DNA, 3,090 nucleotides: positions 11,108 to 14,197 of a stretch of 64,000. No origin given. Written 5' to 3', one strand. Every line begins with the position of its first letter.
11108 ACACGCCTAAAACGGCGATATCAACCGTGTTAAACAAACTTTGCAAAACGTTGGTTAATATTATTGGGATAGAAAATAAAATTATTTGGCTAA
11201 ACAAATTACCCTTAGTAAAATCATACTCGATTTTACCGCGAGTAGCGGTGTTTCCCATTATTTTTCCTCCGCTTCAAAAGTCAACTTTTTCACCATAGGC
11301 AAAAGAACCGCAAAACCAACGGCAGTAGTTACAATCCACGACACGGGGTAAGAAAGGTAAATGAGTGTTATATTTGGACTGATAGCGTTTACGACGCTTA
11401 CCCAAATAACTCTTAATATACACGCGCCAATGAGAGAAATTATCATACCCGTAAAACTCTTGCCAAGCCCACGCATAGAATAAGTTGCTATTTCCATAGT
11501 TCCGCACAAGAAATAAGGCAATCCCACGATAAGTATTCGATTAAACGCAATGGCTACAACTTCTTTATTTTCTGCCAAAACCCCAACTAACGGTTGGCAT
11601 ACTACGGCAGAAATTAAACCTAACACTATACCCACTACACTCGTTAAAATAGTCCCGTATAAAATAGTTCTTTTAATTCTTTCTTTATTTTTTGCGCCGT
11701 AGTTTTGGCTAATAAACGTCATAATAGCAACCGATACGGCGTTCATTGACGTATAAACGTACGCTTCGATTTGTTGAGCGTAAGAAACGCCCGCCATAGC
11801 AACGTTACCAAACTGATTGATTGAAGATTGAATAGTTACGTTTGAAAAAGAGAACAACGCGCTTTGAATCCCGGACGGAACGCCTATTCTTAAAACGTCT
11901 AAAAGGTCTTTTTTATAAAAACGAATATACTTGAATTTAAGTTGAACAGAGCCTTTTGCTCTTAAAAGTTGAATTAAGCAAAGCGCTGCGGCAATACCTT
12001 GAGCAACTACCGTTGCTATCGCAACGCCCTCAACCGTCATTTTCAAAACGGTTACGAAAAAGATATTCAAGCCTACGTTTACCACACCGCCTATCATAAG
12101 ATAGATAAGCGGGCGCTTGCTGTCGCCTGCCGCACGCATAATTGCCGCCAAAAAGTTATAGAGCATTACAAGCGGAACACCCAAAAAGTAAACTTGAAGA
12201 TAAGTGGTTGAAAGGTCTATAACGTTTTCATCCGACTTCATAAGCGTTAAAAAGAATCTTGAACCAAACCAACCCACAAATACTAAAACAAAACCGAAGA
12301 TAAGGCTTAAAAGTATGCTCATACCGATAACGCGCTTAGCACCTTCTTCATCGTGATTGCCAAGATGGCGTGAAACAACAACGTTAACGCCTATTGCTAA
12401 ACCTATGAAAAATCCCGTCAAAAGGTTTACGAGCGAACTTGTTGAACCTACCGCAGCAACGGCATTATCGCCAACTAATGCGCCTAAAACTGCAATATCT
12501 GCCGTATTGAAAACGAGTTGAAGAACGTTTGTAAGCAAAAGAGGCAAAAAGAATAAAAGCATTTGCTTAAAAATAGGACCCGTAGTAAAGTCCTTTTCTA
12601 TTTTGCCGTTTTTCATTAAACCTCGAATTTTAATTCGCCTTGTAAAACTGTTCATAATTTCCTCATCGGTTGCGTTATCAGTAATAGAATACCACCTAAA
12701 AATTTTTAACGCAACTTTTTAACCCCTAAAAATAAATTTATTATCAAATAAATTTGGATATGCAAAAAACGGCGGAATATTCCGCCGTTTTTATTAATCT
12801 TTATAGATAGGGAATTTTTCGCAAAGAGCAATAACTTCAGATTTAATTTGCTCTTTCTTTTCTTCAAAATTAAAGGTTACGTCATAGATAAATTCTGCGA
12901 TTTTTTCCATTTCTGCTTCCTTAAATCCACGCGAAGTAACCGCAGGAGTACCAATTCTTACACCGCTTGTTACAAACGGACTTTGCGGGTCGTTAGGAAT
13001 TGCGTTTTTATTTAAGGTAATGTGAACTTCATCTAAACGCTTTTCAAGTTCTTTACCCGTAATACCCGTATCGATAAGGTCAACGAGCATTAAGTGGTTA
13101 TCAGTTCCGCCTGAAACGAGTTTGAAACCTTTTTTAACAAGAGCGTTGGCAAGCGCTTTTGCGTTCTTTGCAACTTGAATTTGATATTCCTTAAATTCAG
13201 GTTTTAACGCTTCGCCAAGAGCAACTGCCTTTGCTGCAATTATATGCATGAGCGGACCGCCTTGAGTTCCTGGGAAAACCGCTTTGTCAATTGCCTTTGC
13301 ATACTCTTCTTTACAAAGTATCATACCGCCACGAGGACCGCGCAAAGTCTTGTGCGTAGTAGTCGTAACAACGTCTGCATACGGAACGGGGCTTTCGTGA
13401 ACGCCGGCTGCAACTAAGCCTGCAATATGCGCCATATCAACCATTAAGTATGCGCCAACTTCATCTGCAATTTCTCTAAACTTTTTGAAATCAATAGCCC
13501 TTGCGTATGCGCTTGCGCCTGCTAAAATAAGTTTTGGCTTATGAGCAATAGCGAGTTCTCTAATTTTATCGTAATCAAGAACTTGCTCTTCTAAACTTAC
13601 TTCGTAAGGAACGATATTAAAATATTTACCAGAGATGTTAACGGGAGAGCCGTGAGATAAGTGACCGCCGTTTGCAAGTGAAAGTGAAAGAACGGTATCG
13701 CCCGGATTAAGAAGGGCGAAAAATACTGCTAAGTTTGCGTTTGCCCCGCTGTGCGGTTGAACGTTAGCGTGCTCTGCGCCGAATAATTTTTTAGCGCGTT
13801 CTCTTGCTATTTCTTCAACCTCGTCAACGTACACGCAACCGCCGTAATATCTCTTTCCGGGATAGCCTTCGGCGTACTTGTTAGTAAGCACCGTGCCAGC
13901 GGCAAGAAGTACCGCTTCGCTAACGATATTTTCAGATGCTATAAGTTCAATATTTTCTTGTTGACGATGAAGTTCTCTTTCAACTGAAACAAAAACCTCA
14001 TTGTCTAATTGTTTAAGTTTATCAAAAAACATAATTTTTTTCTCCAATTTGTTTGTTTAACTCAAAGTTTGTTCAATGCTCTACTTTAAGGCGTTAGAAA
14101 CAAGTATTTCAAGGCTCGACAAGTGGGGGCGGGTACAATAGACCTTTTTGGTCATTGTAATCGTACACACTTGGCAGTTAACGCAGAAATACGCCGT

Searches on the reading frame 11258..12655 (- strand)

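Call 12: search_protein_families(library=pfam, proteins=[window:11258-12655:-])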
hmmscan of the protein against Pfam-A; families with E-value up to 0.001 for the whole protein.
window:11258-12655:- (465 aa): 2 families
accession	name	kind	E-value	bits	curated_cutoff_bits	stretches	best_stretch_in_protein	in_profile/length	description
PF01554.23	MatE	-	2e-55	187.4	24.9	2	38-198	1-160/161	MatE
PF03023.19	MurJ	-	3.4e-07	29.7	27.4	1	32-246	206-413/451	Lipid II flippase MurJ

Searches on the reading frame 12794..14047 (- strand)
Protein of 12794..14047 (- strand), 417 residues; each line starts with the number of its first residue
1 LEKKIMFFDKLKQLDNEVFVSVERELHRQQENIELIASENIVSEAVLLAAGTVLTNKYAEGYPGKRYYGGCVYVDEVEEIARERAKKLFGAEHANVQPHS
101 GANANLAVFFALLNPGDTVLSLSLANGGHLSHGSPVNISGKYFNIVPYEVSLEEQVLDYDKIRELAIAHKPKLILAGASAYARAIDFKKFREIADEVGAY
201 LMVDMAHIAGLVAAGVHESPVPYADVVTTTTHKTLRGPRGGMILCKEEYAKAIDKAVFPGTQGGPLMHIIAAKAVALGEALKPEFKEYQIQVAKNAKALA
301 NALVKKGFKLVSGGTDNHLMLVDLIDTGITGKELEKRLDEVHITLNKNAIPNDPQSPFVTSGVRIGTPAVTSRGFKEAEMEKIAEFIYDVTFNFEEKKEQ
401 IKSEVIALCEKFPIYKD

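Call 12: search_protein_families(library=pfam, proteins=[window:12794-14047:-])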
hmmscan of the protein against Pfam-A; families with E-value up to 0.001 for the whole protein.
window:12794-14047:- (417 aa): 4 families
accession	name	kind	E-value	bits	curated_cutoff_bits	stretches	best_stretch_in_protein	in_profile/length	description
PF00464.25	SHMT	-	1.9e-177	590.3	27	1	11-387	1-399/399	Serine hydroxymethyltransferase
PF00155.27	Aminotran_1_2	-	1.3e-13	51.3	19.7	1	82-372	48-351/361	Aminotransferase class I and II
PF01212.27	Beta_elim_lyase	-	4.1e-08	33.3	27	1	82-347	38-274/288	Beta-eliminating lyase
PF01053.26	Cys_Met_Meta_PP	-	0.00033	19.8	27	1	84-247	60-215/381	Cys/Met metabolism PLP-dependent enzyme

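Call 19: find_encoding_contigs(protein=window:12794-14032:-, flank=10000, max_places=6)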
Protein window:12794-14032:- (412 aa): no gene with exactly this product is on record in the collection.
